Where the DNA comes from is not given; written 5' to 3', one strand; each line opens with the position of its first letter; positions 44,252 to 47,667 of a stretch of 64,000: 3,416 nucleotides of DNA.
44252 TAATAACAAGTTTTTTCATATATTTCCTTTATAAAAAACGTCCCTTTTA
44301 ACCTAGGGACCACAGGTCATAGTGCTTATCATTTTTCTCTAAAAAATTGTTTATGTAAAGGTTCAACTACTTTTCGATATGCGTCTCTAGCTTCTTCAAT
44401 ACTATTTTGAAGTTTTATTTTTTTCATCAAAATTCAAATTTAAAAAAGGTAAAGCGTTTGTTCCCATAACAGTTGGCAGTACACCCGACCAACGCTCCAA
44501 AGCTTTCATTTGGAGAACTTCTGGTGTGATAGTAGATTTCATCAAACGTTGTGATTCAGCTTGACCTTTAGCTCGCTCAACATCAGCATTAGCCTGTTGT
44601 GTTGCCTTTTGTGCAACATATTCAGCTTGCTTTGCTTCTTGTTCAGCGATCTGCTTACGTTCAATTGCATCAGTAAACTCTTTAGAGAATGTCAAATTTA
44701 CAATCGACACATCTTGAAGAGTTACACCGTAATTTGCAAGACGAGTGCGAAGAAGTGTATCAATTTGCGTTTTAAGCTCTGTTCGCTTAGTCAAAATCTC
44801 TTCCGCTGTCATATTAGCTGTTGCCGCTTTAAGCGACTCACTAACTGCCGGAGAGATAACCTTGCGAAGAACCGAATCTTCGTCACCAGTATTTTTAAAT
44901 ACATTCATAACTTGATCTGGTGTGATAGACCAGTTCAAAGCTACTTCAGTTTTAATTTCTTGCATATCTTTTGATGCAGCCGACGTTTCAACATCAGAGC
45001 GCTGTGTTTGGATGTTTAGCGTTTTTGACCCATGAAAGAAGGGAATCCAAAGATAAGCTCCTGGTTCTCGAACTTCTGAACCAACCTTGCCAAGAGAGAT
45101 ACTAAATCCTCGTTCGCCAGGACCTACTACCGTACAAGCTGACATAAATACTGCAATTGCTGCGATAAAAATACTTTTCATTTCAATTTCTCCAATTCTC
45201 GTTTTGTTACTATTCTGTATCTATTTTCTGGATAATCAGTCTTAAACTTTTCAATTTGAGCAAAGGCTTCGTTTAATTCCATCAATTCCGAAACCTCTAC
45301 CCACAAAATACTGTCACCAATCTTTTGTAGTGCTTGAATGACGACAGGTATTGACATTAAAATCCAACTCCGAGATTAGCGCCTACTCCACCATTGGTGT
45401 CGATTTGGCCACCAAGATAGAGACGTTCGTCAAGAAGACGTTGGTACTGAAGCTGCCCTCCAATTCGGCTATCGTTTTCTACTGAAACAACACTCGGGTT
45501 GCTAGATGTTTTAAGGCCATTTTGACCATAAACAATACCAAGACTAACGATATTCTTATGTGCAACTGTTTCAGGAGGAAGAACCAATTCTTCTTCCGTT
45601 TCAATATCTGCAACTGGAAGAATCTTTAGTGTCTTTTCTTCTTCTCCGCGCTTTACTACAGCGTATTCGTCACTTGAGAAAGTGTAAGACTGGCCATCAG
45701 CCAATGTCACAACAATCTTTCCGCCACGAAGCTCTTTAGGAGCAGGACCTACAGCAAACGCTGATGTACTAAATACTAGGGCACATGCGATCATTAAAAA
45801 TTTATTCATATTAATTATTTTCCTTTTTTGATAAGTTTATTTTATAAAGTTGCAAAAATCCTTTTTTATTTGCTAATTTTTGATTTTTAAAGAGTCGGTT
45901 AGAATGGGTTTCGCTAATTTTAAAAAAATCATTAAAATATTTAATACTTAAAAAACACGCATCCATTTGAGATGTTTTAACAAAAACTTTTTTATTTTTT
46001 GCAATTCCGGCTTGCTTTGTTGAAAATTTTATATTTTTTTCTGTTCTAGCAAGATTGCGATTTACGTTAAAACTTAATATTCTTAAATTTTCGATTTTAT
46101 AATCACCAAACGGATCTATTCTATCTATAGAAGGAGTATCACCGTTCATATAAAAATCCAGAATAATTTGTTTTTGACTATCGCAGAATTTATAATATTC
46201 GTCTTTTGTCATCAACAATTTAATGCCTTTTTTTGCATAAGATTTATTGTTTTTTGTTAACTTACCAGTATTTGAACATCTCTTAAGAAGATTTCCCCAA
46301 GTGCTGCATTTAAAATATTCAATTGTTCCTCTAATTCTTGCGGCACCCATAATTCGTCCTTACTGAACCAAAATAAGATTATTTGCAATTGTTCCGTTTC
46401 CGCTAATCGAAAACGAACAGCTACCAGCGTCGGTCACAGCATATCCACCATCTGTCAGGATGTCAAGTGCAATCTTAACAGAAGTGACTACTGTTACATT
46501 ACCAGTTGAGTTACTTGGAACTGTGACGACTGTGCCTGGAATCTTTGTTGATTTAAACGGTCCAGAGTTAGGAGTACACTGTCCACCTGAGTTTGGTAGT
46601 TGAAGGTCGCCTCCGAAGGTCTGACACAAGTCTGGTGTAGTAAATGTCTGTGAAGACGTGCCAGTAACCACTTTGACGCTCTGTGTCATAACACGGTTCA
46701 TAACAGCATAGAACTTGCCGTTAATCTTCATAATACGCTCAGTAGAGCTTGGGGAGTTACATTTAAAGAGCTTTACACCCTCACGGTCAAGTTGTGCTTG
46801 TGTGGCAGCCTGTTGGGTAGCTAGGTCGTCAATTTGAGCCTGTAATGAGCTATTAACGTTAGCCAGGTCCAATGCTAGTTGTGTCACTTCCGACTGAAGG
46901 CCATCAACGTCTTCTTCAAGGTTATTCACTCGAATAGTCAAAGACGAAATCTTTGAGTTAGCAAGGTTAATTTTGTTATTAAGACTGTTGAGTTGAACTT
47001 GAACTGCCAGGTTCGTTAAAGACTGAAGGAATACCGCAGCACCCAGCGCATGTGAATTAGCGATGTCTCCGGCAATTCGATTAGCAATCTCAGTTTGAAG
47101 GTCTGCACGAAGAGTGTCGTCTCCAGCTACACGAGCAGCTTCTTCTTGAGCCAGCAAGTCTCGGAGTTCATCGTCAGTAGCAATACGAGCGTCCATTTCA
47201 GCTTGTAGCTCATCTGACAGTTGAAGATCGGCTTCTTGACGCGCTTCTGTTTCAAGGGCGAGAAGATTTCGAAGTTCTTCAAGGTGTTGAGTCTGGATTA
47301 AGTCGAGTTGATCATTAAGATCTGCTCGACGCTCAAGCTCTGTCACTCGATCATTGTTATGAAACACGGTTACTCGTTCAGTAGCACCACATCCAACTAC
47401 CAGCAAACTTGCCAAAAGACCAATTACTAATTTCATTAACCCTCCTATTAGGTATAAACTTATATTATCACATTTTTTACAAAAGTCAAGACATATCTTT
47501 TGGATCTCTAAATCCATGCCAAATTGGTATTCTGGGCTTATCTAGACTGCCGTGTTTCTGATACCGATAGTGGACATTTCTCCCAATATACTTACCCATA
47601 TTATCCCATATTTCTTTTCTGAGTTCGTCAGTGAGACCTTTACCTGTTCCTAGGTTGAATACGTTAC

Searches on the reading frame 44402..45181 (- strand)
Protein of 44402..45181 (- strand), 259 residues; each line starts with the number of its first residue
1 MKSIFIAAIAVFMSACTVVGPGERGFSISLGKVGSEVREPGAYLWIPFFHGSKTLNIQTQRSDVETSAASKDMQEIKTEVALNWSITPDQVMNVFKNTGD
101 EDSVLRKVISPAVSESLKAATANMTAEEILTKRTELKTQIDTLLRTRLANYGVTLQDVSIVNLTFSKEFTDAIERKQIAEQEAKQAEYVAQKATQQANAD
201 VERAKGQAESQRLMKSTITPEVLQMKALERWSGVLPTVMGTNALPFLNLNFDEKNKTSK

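Call 48: search_protein_families(library=pfam, proteins=[window:44402-45181:-], max_evalue=0.01)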
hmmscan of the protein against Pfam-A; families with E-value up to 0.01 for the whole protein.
window:44402-45181:- (259 aa): 2 families
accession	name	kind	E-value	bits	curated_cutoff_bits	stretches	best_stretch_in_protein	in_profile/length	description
PF01145.31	Band_7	-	9.1e-36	124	23.6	1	18-192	2-174/176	SPFH domain / Band 7 family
PF13421.11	Band_7_1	-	0.0001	22.5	24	1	101-177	133-207/211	SPFH domain-Band 7 family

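Call 64: search_protein_families(library=phrogs, proteins=[window:44402-45181:-], max_evalue=0.001)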
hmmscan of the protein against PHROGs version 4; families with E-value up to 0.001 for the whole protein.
window:44402-45181:- (259 aa): 3 families
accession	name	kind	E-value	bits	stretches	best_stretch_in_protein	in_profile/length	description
phrog_200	-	other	3.3e-51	175.6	1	4-257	88-367/379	lipoprotein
phrog_11227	-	other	8e-05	23.6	1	147-218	24-92/138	protease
phrog_38808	-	unknown function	0.00066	20.9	0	193-247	8-65/68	-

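Call 84: search_protein_families(library=padloc, proteins=[window:44402-45181:-], max_evalue=0.01)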
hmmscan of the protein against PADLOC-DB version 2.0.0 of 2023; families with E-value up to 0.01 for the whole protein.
window:44402-45181:- (259 aa): 1 family
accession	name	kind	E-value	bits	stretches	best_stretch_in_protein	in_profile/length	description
PDLC04768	PDC-M67A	-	0.0065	13.6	1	67-170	164-261/329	-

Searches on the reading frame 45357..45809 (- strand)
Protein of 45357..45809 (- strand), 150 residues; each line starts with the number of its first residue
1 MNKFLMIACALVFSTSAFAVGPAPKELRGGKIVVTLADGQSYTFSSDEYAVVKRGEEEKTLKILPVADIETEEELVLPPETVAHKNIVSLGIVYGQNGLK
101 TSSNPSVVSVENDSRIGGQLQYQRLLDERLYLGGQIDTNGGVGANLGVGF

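Call 6: search_protein_families(library=pfam, proteins=[window:45357-45809:-], max_evalue=0.1)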
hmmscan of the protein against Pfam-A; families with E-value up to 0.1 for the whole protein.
window:45357-45809:- (150 aa): 1 family
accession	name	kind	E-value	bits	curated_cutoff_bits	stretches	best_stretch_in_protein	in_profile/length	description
PF06773.16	Bim_N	-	0.053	13.7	27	0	105-121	2-17/40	Bim protein N-terminus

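Call 37: find_homologous_proteins(query=window:45357-45809:-)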
Query window:45357-45809:- (150 aa): 28 proteins with E <= 0.001 among 82 candidates.
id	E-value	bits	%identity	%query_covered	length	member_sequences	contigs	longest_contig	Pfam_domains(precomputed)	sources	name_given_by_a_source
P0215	2.5e-81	288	91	100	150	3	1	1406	-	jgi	jgi:hypothetical protein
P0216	4.3e-48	181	60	98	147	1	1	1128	-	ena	-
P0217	1.0e-47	180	60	92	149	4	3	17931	-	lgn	-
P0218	3.8e-46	174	56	92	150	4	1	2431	-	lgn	-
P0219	1.1e-44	170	57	92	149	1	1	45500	-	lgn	-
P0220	1.1e-44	170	57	92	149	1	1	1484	-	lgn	-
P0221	1.1e-44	170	57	92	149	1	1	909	-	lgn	-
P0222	3.9e-44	168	55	92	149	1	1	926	-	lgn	-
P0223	1.1e-42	163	54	100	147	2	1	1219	-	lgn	-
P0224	1.0e-36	144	53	100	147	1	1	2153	-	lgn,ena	-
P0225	1.4e-36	143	53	100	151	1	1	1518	-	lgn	-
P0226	3.3e-36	142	52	100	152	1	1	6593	-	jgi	-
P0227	1.3e-34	137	50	99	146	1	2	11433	-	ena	-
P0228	4.8e-34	135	49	100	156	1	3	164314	-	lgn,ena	-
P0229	5.7e-34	135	48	100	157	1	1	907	-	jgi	jgi:hypothetical protein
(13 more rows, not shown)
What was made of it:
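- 45357..45809 (-): 150-aa secreted protein with a canonical signal peptide and a related four-strand C-terminus ending GVGF. 28 homologues (call 37).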

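Call 53: find_related_loci(query=A3, collection=viral_contigs, flank=6000)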
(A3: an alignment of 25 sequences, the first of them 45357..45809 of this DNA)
Query A3 (150 aa) in viral_contigs; peptide patterns used: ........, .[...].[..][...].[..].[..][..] (x = any residue, [..] = any of these).
13 stretches matched a pattern; 8 encode a relative of the query (tblastn E <= 1e-3); 8 distinct loci.
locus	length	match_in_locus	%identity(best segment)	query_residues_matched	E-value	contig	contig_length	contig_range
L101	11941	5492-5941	47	1-150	9e-42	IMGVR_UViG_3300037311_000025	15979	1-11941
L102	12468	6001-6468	46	1-150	1e-35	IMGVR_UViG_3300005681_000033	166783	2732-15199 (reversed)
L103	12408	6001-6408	40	11-150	2e-24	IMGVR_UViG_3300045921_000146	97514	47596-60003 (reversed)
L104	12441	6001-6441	37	1-146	9e-23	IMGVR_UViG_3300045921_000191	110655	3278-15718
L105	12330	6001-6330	38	24-139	6e-14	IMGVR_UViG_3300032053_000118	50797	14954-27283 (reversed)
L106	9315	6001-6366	32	24-150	8e-9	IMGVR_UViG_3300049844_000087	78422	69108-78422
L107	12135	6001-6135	44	11-54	3e-6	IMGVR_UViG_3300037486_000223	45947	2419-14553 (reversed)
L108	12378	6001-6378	27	24-150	5e-6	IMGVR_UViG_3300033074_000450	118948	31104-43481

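Call 59: search_protein_families(library=pfam, proteins=[L101:5998-6714:+, L101:4427-5488:+], max_evalue=0.01)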
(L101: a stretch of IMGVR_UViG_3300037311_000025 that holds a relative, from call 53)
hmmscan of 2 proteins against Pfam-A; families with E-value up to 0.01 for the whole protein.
L101:5998-6714:+ (238 aa): 1 family
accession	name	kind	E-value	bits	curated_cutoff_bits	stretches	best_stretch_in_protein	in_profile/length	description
PF00082.27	Peptidase_S8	-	9.7e-15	55.1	21.8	1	28-221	3-245/288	Subtilase family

L101:4427-5488:+ (353 aa): 0 families

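Call 60: search_protein_families(library=phrogs, proteins=[window:45357-45809:-], max_evalue=0.01)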
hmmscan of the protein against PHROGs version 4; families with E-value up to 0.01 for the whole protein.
window:45357-45809:- (150 aa): 0 families

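Call 62: search_protein_families(library=pfam, proteins=[L106:6380-7093:+], max_evalue=0.01)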
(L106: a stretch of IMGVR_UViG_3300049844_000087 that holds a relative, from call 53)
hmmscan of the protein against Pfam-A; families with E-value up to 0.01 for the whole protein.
L106:6380-7093:+ (237 aa): 1 family
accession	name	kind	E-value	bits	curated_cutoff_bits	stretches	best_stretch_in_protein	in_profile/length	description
PF00082.27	Peptidase_S8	-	9.4e-24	84.7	21.8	1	31-221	2-246/288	Subtilase family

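Call 84: search_protein_families(library=padloc, proteins=[window:45357-45809:-], max_evalue=0.01)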
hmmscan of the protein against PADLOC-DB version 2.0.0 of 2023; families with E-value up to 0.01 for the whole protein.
window:45357-45809:- (150 aa): 0 families

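Call 85: search_protein_families(library=ncbifam, proteins=[window:45357-45809:-], max_evalue=0.01)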
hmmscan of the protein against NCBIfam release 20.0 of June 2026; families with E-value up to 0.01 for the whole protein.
window:45357-45809:- (150 aa): 0 families

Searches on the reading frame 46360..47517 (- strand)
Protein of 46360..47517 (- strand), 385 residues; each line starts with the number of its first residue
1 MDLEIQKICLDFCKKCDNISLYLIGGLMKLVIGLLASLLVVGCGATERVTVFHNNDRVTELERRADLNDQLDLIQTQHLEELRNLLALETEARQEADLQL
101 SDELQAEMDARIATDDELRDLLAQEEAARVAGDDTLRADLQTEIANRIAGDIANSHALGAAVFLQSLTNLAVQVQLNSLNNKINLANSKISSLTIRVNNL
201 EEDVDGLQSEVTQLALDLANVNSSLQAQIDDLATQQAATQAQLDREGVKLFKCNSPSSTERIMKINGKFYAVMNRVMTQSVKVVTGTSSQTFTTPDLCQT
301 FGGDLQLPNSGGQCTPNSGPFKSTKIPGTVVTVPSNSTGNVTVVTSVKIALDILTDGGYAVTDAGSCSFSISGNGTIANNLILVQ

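Call 46: search_protein_families(library=pfam, proteins=[window:46360-47517:-], max_evalue=0.01)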
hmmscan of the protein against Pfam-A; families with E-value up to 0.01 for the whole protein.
window:46360-47517:- (385 aa): 0 families

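Call 60: search_protein_families(library=phrogs, proteins=[window:46360-47517:-], max_evalue=0.01)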
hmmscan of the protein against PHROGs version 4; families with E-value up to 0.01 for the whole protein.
window:46360-47517:- (385 aa): 5 families
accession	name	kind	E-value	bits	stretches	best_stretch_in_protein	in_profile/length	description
phrog_2589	-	tail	0.00046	17.7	1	175-255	3370-3428/3686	tail protein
phrog_4876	-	unknown function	0.00059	20.6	1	173-248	99-170/226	-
phrog_21066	-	unknown function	0.0025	18.7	1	170-237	88-155/228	-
phrog_1219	-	tail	0.0025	18.6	1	172-242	80-150/233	tail needle protein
phrog_1056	-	tail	0.0041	16.9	1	172-250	337-420/582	fibritin neck whisker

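Call 84: search_protein_families(library=padloc, proteins=[window:46360-47517:-], max_evalue=0.01)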
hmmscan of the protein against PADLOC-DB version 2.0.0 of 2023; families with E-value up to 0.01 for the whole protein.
window:46360-47517:- (385 aa): 2 families
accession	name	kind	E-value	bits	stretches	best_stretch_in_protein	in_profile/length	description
PDLC01044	Csa3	-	0.00093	17.1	1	7-83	74-146/194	Type I-A associated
PDLC03859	LmuB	-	0.0057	13.9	1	65-244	349-496/611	-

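Call 85: search_protein_families(library=ncbifam, proteins=[window:46360-47517:-], max_evalue=0.01)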
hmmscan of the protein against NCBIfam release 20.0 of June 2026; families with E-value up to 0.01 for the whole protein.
window:46360-47517:- (385 aa): 3 families
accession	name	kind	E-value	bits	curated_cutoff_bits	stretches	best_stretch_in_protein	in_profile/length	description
NF040788.1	S-lay_SlaB_Mtsph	equivalog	0.00067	18.7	700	1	161-231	295-365/416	S-layer protein SlaB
NF008644.1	PRK11637.1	equivalog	0.0031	16.6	270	1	173-290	24-138/385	murein hydrolase activator EnvC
NF011925.1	PRK15396.1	subfamily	0.0032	17.7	108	0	194-235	24-65/78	major outer membrane lipoprotein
